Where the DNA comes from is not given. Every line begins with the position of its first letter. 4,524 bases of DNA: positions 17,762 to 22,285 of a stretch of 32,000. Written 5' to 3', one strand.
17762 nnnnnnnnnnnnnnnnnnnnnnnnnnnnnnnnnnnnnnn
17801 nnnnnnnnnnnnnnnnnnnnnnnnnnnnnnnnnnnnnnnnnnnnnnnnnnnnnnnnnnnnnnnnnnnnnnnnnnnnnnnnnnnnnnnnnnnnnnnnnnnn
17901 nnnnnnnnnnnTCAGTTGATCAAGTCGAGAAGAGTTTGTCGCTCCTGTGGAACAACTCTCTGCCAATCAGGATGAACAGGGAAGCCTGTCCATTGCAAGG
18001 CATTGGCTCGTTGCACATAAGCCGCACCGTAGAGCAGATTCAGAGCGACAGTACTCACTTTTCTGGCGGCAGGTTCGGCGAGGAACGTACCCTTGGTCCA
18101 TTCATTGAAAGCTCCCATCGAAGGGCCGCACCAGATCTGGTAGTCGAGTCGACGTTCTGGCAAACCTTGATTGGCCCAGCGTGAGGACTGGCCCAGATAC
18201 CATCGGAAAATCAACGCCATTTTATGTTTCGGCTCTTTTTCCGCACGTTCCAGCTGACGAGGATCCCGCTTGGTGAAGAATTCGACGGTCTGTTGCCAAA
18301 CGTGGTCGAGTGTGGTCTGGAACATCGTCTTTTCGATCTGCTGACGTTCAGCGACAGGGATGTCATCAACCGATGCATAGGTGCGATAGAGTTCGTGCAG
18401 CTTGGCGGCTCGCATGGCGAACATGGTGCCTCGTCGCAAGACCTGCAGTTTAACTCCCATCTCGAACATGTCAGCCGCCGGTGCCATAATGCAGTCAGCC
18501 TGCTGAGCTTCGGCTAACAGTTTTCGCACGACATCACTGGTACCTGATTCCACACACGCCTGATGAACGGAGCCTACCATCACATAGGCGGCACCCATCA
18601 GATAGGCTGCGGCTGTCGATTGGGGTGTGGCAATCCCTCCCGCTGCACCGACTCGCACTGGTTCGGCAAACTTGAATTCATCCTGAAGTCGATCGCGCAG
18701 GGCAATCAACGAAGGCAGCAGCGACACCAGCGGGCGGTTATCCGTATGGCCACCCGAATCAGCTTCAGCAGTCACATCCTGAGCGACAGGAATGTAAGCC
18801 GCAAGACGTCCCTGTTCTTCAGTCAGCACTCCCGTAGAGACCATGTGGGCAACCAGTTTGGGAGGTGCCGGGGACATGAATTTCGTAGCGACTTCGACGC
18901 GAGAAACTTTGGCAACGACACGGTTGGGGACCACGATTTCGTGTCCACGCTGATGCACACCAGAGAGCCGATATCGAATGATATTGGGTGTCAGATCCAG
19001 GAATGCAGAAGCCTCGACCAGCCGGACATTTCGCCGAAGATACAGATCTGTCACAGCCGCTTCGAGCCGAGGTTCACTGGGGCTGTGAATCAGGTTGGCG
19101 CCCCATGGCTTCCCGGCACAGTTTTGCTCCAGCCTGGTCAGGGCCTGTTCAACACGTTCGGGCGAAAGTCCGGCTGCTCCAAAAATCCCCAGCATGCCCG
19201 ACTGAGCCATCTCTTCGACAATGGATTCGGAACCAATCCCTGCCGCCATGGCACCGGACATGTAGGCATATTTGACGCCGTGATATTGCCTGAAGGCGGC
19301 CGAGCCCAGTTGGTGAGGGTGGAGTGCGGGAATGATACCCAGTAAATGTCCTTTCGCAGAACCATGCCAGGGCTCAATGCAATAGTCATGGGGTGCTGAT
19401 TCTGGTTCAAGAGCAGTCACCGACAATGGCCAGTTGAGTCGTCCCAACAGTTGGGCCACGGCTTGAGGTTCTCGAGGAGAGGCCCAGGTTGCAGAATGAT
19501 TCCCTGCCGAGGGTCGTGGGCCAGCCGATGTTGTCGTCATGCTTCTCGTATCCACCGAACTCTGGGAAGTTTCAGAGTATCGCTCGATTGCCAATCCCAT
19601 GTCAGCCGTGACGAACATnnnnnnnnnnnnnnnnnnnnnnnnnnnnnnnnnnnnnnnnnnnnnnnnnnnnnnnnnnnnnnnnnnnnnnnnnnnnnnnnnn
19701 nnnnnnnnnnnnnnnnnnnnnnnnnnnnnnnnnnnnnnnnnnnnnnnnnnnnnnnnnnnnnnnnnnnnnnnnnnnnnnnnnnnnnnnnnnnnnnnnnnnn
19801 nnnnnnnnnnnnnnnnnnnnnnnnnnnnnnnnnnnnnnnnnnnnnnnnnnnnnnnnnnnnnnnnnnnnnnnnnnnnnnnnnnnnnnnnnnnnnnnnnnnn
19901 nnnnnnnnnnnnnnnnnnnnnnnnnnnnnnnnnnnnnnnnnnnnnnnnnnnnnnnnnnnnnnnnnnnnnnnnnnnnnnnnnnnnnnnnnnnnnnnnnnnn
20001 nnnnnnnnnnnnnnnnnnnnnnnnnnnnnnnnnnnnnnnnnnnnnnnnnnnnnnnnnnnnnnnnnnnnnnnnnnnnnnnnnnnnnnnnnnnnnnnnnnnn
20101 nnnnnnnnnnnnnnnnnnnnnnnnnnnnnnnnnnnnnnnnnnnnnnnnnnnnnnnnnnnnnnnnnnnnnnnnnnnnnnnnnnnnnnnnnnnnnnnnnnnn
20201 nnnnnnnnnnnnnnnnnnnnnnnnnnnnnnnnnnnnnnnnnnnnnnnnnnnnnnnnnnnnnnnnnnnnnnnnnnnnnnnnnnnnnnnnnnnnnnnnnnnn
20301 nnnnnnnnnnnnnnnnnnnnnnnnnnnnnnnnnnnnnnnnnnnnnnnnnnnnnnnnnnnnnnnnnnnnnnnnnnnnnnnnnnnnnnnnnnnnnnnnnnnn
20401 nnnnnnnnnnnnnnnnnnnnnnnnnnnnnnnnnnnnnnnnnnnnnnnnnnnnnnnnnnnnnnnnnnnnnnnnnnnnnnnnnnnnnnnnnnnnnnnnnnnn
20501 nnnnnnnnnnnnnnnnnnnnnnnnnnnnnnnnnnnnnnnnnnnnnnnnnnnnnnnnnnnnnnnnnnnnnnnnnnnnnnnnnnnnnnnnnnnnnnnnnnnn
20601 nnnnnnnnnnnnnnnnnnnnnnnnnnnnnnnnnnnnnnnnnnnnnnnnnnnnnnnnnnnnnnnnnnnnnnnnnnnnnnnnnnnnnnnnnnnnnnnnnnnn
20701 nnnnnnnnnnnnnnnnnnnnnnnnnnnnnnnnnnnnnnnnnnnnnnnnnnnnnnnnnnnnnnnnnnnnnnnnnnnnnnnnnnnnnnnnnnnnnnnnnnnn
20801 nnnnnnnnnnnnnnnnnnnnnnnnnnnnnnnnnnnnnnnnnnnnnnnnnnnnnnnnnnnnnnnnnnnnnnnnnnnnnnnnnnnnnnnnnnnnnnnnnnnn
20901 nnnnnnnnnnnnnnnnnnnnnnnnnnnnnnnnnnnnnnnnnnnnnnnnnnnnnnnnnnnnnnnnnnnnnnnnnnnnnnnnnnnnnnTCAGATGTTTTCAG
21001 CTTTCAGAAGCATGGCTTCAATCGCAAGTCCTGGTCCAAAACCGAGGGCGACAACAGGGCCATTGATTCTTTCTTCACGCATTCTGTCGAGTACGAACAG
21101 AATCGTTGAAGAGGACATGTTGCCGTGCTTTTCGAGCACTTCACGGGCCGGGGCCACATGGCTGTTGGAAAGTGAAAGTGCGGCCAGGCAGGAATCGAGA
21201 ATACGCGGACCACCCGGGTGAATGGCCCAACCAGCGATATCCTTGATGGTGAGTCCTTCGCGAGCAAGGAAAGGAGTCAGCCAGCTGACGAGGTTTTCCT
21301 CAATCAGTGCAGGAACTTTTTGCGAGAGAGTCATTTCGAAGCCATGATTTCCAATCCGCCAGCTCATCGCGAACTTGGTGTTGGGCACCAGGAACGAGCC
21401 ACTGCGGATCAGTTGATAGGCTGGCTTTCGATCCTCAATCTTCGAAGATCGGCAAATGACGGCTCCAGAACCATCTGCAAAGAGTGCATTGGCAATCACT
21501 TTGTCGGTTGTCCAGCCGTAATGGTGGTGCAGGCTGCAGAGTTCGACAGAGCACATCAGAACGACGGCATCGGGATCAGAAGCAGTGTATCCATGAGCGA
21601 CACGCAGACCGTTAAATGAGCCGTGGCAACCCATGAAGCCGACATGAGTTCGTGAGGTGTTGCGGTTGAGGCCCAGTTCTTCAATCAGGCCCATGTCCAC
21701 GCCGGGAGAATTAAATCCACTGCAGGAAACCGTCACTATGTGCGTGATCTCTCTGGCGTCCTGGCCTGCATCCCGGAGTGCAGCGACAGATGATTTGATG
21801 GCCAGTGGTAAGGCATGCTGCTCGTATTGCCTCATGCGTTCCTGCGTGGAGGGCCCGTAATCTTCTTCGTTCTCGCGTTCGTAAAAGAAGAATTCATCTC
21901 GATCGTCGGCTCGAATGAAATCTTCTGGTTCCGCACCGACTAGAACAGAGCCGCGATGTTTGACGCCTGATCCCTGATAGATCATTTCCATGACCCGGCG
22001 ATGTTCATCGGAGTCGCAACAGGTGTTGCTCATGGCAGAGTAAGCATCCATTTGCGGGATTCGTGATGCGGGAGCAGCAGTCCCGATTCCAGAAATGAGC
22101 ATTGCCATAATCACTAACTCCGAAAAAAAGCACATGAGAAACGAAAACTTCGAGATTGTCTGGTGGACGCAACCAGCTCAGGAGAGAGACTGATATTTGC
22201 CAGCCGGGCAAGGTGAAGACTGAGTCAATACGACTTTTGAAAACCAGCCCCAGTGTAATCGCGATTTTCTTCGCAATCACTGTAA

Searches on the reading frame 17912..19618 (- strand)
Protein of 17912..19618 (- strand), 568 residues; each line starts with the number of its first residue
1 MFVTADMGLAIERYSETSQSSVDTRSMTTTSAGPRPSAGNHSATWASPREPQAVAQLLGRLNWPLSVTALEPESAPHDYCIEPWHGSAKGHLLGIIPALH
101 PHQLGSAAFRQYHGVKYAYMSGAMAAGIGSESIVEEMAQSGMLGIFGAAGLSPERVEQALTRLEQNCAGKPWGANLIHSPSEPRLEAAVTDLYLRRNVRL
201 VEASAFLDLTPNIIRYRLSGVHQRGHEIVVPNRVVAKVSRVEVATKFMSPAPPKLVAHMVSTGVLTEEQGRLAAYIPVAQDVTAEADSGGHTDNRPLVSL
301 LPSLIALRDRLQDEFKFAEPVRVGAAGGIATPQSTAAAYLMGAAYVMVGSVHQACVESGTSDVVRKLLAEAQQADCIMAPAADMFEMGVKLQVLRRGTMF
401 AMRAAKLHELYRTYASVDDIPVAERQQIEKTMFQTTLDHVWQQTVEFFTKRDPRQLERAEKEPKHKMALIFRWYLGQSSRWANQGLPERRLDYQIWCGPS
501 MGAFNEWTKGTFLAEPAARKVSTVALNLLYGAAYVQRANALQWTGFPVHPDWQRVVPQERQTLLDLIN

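Call 10: search_protein_families(library=pfam, proteins=[window:17912-19618:-], max_evalue=0.01)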
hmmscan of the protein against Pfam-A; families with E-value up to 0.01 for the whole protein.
window:17912-19618:- (568 aa): 2 families
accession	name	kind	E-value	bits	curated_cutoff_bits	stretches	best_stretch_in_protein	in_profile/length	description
PF21607.2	FabD_helical_ins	-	3.7e-36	123.6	27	1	414-493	1-80/80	[Acyl-carrier-protein] S-malonyltransferase, inserted helical domain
PF03060.21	NMO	-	1.6e-13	51.2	28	1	121-406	15-280/331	Nitronate monooxygenase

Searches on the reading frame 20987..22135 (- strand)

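Call 10: search_protein_families(library=pfam, proteins=[window:20987-22135:-], max_evalue=0.01)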
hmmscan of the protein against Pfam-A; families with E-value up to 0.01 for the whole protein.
window:20987-22135:- (382 aa): 5 families
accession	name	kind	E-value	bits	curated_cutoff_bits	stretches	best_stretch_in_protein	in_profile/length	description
PF02797.21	Chal_sti_synt_C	-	5.8e-26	91.7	27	1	247-378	7-148/151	Chalcone and stilbene synthases, C-terminal domain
PF00195.25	Chal_sti_synt_N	-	3.5e-22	79.4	27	1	15-229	17-222/225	Chalcone and stilbene synthases, N-terminal domain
PF08392.18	FAE1_CUT1_RppA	-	6.7e-10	39.2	27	1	120-243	95-218/290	FAE1/Type III polyketide synthase-like protein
PF08541.16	ACP_syn_III_C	-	9.7e-10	38.9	26.6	1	290-378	1-89/90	3-Oxoacyl-[acyl-carrier-protein (ACP)] synthase III C terminal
PF08545.16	ACP_syn_III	-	0.00015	22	24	1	169-232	6-65/80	3-Oxoacyl-[acyl-carrier-protein (ACP)] synthase III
